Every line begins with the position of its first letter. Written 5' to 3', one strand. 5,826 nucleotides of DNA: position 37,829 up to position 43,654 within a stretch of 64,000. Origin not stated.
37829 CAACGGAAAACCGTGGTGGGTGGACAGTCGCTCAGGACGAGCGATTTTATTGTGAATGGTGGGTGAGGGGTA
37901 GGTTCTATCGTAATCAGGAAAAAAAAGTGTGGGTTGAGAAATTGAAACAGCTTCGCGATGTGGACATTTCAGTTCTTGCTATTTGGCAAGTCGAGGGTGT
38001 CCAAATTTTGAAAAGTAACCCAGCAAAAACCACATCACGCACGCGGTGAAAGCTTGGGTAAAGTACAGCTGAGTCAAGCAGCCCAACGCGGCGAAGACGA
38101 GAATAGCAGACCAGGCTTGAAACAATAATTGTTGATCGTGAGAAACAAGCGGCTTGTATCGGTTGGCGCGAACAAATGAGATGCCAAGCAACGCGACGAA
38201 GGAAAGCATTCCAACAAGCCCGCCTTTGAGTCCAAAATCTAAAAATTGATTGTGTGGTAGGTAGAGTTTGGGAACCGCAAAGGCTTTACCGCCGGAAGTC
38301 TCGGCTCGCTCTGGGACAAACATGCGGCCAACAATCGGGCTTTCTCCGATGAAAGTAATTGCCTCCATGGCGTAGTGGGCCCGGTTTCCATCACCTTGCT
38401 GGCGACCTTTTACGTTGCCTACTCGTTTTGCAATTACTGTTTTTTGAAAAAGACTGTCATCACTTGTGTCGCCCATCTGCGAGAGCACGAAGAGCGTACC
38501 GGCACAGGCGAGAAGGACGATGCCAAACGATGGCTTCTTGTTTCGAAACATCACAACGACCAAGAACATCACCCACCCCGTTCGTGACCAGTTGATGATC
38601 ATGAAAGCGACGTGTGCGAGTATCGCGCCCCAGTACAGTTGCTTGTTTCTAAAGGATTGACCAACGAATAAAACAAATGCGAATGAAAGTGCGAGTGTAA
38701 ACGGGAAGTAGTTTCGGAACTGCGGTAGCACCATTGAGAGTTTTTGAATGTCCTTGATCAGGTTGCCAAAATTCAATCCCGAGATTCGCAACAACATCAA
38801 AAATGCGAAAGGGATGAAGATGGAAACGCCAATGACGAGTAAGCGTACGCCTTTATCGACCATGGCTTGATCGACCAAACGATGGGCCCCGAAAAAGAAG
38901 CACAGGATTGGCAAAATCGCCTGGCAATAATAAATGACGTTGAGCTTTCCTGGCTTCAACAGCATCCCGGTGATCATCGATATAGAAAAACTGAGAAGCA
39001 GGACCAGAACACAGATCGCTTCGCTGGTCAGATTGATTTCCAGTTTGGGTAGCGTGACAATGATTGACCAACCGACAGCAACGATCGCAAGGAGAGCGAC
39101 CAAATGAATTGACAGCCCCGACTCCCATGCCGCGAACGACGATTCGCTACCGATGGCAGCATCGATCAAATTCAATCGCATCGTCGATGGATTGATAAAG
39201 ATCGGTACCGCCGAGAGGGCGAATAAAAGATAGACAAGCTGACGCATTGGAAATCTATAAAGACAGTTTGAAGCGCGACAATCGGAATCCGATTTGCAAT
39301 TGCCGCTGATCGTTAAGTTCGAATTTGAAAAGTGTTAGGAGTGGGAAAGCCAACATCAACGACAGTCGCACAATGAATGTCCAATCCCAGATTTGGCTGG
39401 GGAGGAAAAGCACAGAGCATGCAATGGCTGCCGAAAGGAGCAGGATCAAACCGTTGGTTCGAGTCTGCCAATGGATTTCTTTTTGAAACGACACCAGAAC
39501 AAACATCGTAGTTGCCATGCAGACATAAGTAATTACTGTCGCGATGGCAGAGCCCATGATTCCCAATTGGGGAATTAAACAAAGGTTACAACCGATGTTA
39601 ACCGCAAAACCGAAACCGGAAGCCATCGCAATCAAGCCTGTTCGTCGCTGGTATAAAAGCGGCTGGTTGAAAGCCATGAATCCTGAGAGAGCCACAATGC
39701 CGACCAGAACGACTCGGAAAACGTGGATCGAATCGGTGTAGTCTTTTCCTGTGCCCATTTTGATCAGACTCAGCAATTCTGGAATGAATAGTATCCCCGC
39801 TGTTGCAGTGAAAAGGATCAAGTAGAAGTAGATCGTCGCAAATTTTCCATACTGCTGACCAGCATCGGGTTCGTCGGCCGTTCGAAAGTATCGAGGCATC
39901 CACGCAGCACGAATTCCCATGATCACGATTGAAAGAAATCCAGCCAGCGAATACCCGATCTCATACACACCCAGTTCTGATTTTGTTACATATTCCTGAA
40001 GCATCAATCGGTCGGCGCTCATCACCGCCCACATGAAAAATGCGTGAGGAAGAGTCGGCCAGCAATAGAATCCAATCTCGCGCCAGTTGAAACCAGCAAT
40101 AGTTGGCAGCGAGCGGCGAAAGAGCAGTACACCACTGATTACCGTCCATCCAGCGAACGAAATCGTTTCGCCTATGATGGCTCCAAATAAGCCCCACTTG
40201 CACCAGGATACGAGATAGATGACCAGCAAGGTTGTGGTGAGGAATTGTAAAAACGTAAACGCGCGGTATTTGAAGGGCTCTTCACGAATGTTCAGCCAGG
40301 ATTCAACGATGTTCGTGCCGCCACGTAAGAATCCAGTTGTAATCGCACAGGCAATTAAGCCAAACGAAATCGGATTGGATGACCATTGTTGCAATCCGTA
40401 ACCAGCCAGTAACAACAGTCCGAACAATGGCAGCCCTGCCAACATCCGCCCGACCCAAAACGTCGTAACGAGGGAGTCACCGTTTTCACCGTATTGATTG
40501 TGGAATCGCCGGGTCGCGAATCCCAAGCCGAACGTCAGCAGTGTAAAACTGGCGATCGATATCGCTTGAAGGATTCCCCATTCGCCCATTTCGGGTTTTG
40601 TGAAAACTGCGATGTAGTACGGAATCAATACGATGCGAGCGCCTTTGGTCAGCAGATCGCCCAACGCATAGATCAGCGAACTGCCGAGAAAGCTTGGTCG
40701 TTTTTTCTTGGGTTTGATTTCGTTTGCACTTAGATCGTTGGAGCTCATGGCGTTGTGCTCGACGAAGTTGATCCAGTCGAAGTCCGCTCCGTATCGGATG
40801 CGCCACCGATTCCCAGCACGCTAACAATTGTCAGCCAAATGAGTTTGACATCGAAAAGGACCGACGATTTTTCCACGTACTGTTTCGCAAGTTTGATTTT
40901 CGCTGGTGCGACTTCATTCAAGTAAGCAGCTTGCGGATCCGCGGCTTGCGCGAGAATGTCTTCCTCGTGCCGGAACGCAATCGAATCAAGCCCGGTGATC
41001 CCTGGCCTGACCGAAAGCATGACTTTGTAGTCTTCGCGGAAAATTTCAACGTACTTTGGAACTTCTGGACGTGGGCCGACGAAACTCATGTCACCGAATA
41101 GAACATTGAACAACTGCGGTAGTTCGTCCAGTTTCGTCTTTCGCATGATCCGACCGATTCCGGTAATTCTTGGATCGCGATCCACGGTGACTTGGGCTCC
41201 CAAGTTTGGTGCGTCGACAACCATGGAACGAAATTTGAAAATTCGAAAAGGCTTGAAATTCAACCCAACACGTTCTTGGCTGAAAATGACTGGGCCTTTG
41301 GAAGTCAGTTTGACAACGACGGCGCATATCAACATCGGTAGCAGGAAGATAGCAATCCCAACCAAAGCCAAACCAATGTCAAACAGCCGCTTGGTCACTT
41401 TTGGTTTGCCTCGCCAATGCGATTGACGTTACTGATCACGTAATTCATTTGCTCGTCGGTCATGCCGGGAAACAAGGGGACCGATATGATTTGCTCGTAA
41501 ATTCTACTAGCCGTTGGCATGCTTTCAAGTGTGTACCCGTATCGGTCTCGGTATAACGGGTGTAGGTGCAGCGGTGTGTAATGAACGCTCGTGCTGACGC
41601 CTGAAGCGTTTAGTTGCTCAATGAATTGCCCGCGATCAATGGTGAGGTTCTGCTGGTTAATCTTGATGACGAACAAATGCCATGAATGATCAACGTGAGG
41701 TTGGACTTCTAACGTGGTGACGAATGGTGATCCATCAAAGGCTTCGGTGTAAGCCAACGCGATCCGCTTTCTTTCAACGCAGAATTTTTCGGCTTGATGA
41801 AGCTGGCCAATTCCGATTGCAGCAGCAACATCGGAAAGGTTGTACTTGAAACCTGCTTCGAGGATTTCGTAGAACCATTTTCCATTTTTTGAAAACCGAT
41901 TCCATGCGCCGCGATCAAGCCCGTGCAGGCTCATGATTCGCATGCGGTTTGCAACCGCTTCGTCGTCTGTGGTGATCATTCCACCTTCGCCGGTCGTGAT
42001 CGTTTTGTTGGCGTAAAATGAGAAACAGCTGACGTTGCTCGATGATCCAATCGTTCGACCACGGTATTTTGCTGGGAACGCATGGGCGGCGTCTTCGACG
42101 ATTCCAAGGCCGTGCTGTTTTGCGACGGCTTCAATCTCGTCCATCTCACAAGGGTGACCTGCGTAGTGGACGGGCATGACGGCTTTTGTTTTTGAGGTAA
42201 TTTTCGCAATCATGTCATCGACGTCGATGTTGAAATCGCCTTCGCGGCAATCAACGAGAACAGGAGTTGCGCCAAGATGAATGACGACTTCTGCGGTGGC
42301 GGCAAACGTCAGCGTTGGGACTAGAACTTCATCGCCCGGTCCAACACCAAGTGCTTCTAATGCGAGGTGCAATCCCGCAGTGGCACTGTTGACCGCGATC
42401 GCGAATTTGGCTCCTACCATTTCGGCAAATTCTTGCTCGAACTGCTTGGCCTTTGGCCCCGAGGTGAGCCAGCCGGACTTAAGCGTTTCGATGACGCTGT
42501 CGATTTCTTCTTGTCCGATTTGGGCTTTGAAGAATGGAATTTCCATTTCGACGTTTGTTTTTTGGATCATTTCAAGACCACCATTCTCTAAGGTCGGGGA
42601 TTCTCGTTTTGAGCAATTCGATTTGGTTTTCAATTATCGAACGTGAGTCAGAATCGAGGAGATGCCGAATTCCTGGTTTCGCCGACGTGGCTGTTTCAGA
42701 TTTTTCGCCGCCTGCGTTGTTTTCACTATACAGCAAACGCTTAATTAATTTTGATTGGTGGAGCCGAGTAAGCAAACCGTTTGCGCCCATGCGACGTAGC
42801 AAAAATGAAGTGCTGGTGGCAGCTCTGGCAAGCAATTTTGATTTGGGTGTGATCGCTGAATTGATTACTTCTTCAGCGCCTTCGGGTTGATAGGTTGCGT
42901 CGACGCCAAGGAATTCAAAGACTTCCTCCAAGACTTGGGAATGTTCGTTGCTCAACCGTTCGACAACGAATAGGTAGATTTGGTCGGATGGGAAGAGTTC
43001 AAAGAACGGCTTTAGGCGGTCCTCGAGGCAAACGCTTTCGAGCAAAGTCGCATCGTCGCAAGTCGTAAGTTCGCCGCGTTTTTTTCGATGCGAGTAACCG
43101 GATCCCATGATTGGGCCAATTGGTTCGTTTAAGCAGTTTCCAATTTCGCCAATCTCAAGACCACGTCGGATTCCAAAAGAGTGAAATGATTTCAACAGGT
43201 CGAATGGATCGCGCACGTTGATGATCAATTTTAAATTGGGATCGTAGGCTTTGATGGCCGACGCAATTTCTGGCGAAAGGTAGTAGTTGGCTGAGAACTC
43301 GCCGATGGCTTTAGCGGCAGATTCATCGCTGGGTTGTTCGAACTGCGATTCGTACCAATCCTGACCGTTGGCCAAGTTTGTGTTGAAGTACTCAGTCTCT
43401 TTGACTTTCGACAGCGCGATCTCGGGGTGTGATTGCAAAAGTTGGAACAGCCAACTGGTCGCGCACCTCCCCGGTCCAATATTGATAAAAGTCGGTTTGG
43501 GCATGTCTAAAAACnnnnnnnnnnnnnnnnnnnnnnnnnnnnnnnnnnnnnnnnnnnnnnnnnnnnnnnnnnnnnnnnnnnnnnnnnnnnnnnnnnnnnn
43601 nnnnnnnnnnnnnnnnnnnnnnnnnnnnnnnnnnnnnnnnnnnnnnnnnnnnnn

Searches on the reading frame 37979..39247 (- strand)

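Call 9: search_protein_families(library=pfam, proteins=[window:37979-39247:-], max_evalue=0.001)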
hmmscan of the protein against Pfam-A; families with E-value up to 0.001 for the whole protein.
window:37979-39247:- (422 aa): 1 family
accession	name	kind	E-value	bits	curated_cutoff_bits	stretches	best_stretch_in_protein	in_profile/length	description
PF04932.20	Wzy_C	-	1.2e-08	35.4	31.7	1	211-351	5-149/149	O-Antigen ligase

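Call 39: search_protein_families(library=ncbifam, proteins=[window:37979-39247:-], max_evalue=0.01)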
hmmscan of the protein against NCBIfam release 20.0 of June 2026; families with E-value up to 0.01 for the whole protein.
window:37979-39247:- (422 aa): 0 families

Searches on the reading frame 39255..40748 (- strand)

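Call 9: search_protein_families(library=pfam, proteins=[window:39255-40748:-], max_evalue=0.001)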
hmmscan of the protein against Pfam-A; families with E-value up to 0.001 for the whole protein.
window:39255-40748:- (497 aa): 1 family
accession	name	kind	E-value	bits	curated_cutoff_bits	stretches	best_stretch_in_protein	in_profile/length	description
PF13440.11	Polysacc_synt_3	-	3.7e-05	23.6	23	1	62-302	17-255/293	Polysaccharide biosynthesis protein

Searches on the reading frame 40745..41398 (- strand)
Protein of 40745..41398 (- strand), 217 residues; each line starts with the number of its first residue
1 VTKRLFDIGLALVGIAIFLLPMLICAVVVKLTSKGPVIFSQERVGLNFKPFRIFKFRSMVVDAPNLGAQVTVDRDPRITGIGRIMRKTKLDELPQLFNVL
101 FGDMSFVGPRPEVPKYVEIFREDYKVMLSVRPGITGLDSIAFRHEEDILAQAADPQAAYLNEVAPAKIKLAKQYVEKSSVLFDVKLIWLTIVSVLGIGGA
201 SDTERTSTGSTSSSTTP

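Call 9: search_protein_families(library=pfam, proteins=[window:40745-41398:-], max_evalue=0.001)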
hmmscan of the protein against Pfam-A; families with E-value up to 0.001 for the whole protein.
window:40745-41398:- (217 aa): 1 family
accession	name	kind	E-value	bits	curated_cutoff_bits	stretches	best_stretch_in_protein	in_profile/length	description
PF02397.22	Bac_transf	-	1.2e-60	204.5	27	1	3-195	1-178/179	Bacterial sugar transferase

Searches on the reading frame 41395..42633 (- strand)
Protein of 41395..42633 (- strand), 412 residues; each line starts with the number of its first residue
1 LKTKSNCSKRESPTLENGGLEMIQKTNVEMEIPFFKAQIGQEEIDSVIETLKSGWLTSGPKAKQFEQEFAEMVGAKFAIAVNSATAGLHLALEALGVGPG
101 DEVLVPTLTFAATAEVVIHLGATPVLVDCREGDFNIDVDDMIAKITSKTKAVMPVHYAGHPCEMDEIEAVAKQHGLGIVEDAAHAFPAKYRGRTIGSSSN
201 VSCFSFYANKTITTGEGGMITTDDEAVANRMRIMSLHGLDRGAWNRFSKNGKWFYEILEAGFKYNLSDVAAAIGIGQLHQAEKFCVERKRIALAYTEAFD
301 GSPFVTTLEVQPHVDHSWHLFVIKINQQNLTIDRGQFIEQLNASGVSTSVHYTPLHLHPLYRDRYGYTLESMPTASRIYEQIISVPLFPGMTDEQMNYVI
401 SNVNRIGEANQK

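Call 9: search_protein_families(library=pfam, proteins=[window:41395-42633:-], max_evalue=0.001)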
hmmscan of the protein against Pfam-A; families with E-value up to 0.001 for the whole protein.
window:41395-42633:- (412 aa): 4 families
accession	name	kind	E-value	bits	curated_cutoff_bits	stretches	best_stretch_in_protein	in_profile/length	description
PF01041.23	DegT_DnrJ_EryC1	-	6.8e-131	437.2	19.8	1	38-403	2-359/360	DegT/DnrJ/EryC1/StrS aminotransferase family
PF00155.27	Aminotran_1_2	-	1.4e-10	41.3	19.7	1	62-185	44-189/361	Aminotransferase class I and II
PF01212.27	Beta_elim_lyase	-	2e-06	27.8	27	1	60-238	32-227/288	Beta-eliminating lyase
PF01053.26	Cys_Met_Meta_PP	-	3.3e-05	23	27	1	59-192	51-184/381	Cys/Met metabolism PLP-dependent enzyme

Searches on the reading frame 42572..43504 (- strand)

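Call 9: search_protein_families(library=pfam, proteins=[window:42572-43504:-], max_evalue=0.001)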
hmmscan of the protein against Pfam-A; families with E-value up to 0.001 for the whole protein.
window:42572-43504:- (310 aa): 2 families
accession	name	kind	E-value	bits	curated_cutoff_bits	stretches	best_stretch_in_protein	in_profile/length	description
PF00685.33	Sulfotransfer_1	-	5.3e-08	33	22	1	8-218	6-196/255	Sulfotransferase domain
PF13469.12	Sulfotransfer_3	-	2e-05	25.4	27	0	9-61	5-56/216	Sulfotransferase family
